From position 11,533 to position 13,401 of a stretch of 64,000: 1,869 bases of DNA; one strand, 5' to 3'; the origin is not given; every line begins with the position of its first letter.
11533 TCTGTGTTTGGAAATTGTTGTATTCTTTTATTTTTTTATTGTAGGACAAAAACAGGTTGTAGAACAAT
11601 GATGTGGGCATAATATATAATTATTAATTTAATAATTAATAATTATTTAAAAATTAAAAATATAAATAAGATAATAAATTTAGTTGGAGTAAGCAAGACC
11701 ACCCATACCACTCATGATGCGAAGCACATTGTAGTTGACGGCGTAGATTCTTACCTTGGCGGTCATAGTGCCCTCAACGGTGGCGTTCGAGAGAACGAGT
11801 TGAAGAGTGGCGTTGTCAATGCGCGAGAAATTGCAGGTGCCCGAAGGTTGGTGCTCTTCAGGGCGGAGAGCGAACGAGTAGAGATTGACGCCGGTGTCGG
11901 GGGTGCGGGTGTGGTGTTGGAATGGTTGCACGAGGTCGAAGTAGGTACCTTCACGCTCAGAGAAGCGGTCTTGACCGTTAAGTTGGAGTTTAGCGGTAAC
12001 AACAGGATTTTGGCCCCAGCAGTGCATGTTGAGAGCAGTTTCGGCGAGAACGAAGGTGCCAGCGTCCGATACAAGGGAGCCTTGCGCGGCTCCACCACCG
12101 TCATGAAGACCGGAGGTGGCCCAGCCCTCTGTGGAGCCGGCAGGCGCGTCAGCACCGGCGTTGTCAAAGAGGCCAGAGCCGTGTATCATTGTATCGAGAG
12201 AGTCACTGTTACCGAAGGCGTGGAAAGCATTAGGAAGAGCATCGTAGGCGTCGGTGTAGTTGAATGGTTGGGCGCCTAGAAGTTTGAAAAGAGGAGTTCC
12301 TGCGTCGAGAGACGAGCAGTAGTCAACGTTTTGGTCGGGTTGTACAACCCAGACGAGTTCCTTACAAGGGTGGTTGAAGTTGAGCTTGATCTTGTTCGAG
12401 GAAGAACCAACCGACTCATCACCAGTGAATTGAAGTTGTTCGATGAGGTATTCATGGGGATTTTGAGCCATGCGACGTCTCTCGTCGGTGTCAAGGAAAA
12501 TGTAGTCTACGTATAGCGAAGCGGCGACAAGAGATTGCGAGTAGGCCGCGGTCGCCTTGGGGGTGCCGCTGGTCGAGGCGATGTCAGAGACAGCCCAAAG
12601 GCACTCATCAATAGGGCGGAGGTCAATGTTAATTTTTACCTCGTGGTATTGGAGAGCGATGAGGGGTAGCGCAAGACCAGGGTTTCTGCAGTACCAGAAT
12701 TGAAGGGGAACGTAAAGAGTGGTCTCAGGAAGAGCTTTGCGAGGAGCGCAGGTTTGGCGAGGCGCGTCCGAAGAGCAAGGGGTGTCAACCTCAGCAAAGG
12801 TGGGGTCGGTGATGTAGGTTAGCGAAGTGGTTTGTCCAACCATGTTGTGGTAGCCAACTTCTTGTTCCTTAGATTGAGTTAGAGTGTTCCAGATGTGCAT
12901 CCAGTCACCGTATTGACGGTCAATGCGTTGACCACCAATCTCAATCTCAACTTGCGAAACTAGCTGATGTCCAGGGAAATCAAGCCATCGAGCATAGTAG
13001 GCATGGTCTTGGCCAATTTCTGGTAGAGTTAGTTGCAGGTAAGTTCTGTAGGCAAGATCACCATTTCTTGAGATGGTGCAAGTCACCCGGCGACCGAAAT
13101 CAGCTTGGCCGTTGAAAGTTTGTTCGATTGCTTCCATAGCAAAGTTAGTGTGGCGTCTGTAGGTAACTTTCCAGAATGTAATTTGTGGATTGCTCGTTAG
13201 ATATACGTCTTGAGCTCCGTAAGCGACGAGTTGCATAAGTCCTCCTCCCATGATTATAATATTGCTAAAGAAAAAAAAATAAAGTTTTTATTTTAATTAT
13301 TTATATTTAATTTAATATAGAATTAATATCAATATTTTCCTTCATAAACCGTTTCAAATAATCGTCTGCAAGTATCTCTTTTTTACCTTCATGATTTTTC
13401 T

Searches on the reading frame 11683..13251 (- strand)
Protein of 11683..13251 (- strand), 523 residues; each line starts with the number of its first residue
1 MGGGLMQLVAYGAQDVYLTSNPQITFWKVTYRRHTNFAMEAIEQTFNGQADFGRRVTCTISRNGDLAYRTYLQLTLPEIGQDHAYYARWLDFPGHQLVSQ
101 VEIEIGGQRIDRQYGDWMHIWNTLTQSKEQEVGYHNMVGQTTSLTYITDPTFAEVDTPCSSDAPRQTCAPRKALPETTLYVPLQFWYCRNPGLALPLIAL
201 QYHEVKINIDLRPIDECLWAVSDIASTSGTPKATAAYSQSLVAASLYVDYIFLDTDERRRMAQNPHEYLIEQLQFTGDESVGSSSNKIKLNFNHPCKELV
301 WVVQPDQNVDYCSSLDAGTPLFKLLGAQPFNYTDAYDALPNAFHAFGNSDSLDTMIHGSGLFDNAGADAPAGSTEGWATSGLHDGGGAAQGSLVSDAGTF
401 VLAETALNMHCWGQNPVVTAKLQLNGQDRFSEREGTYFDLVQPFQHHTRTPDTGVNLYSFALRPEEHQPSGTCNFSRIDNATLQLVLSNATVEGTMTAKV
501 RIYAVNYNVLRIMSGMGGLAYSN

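Call 42: search_protein_families(library=pfam, proteins=[window:11683-13251:-], max_evalue=0.1)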
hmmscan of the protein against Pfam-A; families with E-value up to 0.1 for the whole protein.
window:11683-13251:- (523 aa): 2 families
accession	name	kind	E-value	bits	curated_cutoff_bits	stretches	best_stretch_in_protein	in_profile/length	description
PF04451.17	Capsid_NCLDV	-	2.8e-61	207.1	34.8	1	257-518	1-196/196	Large eukaryotic DNA virus major capsid protein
PF16903.12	Capsid_N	-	2.9e-57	194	24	1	25-254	1-207/207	Major capsid protein N-terminus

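Call 45: find_homologous_proteins(query=window:11683-13251:-, max_evalue=1e-50)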
Query window:11683-13251:- (523 aa): 8000 proteins with E <= 1e-50 among 8000 candidates; the best 120 are listed.
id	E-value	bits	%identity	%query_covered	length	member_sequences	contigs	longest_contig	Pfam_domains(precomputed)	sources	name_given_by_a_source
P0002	0.0e+0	1229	100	100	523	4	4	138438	PF16903.13,PF04451.18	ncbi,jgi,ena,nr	ncbi:MAG: hypothetical protein CMF80_06920 [Candidatus Marinimicrobia bacterium]|nr:hypothetical pro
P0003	0.0e+0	1100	90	100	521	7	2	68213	PF16903.13,PF04451.18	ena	-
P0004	0.0e+0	1095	89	100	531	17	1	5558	PF16903.13,PF04451.18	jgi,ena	-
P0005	0.0e+0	1095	90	100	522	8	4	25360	PF16903.13,PF04451.18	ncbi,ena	-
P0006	0.0e+0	1084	89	100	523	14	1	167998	PF16903.13,PF04451.18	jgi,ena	-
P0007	0.0e+0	1081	89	100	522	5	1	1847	PF16903.13,PF04451.18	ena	-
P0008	0.0e+0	1076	88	100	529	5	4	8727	PF16903.13,PF04451.18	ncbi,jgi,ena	-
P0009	0.0e+0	1069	88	99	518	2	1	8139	PF16903.13,PF04451.18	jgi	jgi:hypothetical protein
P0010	0.0e+0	1069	87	100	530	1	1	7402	PF16903.13,PF04451.18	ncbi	-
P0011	0.0e+0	1063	88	99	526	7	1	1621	PF16903.13,PF04451.18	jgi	jgi:hypothetical protein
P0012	0.0e+0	1060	88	100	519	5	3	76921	PF16903.13,PF04451.18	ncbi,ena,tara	tara:strand:- start:19350 stop:20909 length:1560 start_codon:yes stop_codon:yes gene_type:complete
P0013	0.0e+0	1057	88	99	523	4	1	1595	PF16903.13,PF04451.18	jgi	jgi:hypothetical protein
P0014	0.0e+0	1054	87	99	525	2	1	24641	PF16903.13,PF04451.18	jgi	-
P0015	1.7e-298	1008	83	100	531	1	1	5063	PF16903.13,PF04451.18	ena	-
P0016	1.0e-296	1003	79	100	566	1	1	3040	PF16903.13,PF04451.18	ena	-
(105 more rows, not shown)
